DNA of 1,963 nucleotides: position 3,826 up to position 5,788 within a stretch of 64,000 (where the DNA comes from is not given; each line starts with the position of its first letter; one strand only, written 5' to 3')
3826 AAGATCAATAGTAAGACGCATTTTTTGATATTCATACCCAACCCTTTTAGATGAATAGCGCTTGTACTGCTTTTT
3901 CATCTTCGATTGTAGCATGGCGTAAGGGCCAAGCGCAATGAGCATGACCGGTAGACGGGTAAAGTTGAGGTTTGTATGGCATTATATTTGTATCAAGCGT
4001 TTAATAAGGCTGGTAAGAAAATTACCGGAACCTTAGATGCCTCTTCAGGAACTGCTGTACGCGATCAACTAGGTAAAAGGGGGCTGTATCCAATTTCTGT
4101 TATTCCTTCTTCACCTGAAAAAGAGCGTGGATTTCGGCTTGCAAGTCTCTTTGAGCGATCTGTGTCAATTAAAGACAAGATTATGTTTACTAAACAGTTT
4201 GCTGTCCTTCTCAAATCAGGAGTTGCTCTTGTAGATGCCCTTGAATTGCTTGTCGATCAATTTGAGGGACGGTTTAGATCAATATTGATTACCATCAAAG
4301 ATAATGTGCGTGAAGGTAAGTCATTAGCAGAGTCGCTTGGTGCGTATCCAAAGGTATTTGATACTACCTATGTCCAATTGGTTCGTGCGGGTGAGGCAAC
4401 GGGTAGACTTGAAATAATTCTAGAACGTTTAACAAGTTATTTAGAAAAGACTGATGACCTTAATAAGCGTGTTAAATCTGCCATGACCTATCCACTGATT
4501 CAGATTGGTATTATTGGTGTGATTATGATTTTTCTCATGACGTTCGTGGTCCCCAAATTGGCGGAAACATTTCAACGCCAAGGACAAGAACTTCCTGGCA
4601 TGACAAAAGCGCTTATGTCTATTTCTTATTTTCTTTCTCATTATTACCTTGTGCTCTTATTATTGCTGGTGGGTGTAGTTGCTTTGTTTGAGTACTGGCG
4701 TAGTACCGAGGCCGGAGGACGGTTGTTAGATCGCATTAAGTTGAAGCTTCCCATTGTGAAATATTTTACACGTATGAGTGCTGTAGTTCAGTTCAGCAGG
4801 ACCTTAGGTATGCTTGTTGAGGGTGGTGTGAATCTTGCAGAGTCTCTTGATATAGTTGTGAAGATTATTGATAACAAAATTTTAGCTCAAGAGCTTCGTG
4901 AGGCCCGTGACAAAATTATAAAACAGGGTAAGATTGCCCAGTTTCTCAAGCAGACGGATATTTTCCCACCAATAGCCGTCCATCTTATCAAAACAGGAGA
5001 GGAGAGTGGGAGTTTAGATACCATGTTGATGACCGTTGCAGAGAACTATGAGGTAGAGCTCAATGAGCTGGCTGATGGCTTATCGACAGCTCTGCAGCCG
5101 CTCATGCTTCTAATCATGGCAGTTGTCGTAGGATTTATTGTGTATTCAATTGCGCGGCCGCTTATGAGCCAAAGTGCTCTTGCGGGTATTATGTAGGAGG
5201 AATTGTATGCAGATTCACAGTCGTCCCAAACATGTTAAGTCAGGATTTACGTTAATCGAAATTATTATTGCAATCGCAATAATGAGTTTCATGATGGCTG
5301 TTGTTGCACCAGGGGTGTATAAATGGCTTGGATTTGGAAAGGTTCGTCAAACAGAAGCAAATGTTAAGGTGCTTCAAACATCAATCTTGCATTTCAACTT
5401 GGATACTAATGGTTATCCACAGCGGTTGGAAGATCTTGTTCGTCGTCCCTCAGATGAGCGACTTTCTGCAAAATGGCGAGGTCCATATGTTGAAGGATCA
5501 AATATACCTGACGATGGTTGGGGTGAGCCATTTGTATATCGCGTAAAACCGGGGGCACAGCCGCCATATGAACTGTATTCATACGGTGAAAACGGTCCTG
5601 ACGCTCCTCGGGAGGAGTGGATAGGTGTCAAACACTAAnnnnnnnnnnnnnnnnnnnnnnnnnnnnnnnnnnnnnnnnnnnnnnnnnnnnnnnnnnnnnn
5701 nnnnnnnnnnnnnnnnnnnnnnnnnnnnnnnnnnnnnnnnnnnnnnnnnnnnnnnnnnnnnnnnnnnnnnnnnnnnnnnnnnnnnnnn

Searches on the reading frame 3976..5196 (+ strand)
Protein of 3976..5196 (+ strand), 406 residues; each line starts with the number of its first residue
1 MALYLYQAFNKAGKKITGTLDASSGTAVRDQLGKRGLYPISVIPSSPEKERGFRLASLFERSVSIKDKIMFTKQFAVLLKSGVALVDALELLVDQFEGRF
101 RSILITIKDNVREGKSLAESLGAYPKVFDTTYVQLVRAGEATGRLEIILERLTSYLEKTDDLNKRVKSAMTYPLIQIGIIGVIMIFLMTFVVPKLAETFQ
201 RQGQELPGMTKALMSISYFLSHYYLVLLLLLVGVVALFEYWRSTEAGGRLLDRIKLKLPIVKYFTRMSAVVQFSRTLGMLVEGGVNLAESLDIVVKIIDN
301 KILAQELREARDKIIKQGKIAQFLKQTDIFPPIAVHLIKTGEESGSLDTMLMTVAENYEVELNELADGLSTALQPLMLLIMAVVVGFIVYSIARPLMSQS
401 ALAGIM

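Call 5: search_protein_families(library=pfam, proteins=[window:3976-5196:+], max_evalue=0.01)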
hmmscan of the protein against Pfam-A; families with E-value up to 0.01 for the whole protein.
window:3976-5196:+ (406 aa): 1 family
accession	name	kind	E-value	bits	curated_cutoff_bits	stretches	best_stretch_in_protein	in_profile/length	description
PF00482.28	T2SSF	-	2e-54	183.3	25.2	2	71-193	1-125/125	Type II secretion system (T2SS), protein F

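Call 48: find_related_loci(query=window:3976-5196:+, collection=metagenome_contigs, flank=10000)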
Query window:3976-5196:+ (406 aa) in metagenome_contigs; peptide patterns used: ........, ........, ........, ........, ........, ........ (x = any residue, [..] = any of these).
251 stretches matched a pattern; 109 encode a relative of the query (tblastn E <= 1e-3); the best 80 are kept; 80 distinct loci.
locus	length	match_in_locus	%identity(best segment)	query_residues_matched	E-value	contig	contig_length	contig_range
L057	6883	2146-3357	60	1-405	2e-161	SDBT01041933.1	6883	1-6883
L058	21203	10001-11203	58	1-402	4e-158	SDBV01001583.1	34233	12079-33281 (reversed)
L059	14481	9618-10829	58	1-405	4e-158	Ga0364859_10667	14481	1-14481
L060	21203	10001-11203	59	1-402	3e-157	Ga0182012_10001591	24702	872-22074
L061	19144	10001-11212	58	1-405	5e-157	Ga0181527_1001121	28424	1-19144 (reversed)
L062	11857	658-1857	57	1-401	3e-155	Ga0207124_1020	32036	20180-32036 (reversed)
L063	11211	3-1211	58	3-405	3e-154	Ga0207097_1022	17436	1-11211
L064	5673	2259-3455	59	1-400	5e-156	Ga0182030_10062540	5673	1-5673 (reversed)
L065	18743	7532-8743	58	1-405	7e-154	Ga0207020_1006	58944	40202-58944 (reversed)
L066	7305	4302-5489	56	1-397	3e-153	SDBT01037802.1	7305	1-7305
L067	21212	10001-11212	57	1-405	7e-153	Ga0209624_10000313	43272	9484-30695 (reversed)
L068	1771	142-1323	56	1-397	7e-166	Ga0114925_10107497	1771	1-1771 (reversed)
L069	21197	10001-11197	58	1-401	1e-154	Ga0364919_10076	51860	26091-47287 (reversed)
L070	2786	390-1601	58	1-404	7e-161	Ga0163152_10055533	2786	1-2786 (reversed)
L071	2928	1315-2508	59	1-399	1e-160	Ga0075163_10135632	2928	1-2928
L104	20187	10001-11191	56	1-398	2e-142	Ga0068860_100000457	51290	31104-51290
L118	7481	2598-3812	54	1-405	1e-137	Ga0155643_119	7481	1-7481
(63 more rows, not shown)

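Call 59: search_protein_families(library=pfam, proteins=[L058:2037-4865:+, L058:4874-6142:+, L058:8906-10006:-, L104:3449-6439:+], max_evalue=0.01)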
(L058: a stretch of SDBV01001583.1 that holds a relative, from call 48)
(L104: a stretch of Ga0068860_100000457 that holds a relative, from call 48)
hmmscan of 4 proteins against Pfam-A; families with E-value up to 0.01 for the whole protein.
L058:2037-4865:+ (943 aa): 0 families

L058:4874-6142:+ (423 aa): 0 families

L058:8906-10006:- (367 aa): 0 families

L104:3449-6439:+ (997 aa): 0 families

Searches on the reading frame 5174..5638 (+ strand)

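Call 5: search_protein_families(library=pfam, proteins=[window:5174-5638:+], max_evalue=0.01)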
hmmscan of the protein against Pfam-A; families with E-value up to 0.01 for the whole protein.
window:5174-5638:+ (154 aa): 2 families
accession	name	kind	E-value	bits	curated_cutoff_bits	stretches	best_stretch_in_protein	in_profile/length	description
PF08334.16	T2SSG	-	1.6e-18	67.2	21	1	55-143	9-96/108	Type II secretion system (T2SS), protein G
PF07963.17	N_methyl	-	1.1e-07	31.5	21.2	1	22-44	4-26/27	Prokaryotic N-terminal methylation motif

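Call 41: search_protein_families(library=ncbifam, proteins=[window:5174-5638:+], max_evalue=1)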
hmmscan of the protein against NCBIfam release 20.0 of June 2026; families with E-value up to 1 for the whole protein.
window:5174-5638:+ (154 aa): 18 families
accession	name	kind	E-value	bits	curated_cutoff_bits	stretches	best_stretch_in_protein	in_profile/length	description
TIGR01710.1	typeII_sec_gspG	equivalog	1.2e-25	90.1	88.85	1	23-143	1-121/134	type II secretion system major pseudopilin GspG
NF040999.1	pilin_ComGC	equivalog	2e-07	31.1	75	1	23-90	2-68/84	competence type IV pilus major pilin ComGC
TIGR02532.1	IV_pilin_GFxxxE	domain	5e-06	26.1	16.3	1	23-44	2-23/24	prepilin-type N-terminal cleavage/methylation domain-containing protein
NF041775.1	typeIV_PilA_Myxo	equivalog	3.2e-05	24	400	1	17-81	5-69/214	type IV pilin protein PilA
NF007800.0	PRK10506.1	equivalog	4.5e-05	23.3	158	1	20-77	6-60/163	prepilin peptidase-dependent protein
TIGR01708.2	typeII_sec_gspH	equivalog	0.0011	19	80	1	23-45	2-24/169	type II secretion system minor pseudopilin GspH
TIGR02596.1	TIGR02596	subfamily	0.0012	18.9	70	1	25-51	1-27/196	Verru_Chthon cassette protein D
NF041002.1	pilin_ComGF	equivalog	0.0019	18.5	80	1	23-52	2-30/139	competence type IV pilus minor pilin ComGF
NF007862.0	PRK10574.1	equivalog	0.002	18.3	138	1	22-52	4-34/145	prepilin peptidase-dependent pilin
NF038303.1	EPS_HpsB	equivalog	0.0024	17.9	150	1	22-46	2-26/211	hormogonium polysaccharide secretion pseudopilin HpsB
TIGR01711.1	gspJ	equivalog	0.0087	15.9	64.85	1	24-61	2-33/192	type II secretion system minor pseudopilin GspJ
NF041013.1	T4P_ComGE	equivalog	0.0089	16.1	49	1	23-46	4-27/83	competence type IV pilus minor pilin ComGE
NF007848.0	PRK10557.1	equivalog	0.0094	15.3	120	1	20-45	8-33/192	prepilin peptidase-dependent protein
TIGR01707.1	gspI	equivalog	0.014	15.9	44.35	1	24-44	1-21/101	type II secretion system minor pseudopilin GspI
NF040982.1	ComGD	equivalog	0.028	14.8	70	1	22-51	1-30/139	competence type IV pilus minor pilin ComGD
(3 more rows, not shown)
